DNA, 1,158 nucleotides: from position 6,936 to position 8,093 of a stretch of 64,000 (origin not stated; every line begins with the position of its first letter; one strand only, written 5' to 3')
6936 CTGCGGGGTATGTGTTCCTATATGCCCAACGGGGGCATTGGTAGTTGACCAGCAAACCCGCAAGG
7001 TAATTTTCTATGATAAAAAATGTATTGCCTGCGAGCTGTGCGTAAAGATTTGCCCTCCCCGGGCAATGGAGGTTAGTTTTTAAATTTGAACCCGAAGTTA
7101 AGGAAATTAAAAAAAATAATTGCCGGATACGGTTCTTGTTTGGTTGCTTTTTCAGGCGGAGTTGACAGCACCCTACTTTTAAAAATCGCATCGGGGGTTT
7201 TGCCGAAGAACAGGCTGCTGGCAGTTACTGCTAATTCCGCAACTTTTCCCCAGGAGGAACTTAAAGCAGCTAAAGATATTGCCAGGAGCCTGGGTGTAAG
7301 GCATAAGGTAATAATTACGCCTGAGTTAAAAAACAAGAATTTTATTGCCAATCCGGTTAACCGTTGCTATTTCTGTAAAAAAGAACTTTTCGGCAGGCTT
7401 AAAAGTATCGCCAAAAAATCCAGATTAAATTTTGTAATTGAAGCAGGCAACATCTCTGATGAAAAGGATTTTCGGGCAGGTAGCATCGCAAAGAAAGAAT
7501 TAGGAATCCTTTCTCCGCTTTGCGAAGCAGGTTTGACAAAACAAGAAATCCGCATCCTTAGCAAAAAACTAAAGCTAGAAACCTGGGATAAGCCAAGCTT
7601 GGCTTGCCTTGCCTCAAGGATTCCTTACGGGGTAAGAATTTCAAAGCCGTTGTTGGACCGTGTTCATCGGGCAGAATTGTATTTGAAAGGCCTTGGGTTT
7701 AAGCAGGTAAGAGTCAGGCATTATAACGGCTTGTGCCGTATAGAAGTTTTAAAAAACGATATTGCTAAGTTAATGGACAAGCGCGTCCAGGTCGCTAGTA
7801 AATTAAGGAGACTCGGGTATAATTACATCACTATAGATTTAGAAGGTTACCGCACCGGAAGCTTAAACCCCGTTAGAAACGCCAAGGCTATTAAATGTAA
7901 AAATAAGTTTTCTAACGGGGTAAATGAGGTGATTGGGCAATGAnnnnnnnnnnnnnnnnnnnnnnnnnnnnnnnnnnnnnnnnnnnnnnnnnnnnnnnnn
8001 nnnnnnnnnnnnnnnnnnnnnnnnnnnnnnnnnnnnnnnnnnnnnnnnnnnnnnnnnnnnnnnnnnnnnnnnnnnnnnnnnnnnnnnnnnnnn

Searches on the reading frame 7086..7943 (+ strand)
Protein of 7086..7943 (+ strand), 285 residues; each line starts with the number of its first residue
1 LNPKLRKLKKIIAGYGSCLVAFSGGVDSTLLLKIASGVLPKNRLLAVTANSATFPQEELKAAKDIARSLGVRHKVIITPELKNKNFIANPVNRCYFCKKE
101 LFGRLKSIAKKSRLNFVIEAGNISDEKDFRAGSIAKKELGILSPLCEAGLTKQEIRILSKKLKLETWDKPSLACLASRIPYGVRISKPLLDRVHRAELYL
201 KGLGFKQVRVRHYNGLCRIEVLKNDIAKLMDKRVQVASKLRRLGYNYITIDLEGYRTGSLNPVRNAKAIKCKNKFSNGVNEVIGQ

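Call 16: search_protein_families(library=pfam, proteins=[window:7086-7943:+], max_evalue=0.0001)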
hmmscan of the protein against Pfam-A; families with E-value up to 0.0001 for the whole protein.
window:7086-7943:+ (285 aa): 3 families
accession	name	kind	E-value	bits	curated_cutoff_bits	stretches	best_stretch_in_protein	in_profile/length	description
PF06508.19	QueC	-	2.7e-06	27.5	22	1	18-82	2-64/210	Queuosine biosynthesis protein QueC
PF00733.27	Asn_synthase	-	8.8e-06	26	21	1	20-79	22-81/354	Asparagine synthase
PF02540.23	NAD_synthase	-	1.1e-05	25.2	21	1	17-76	20-79/242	NAD synthase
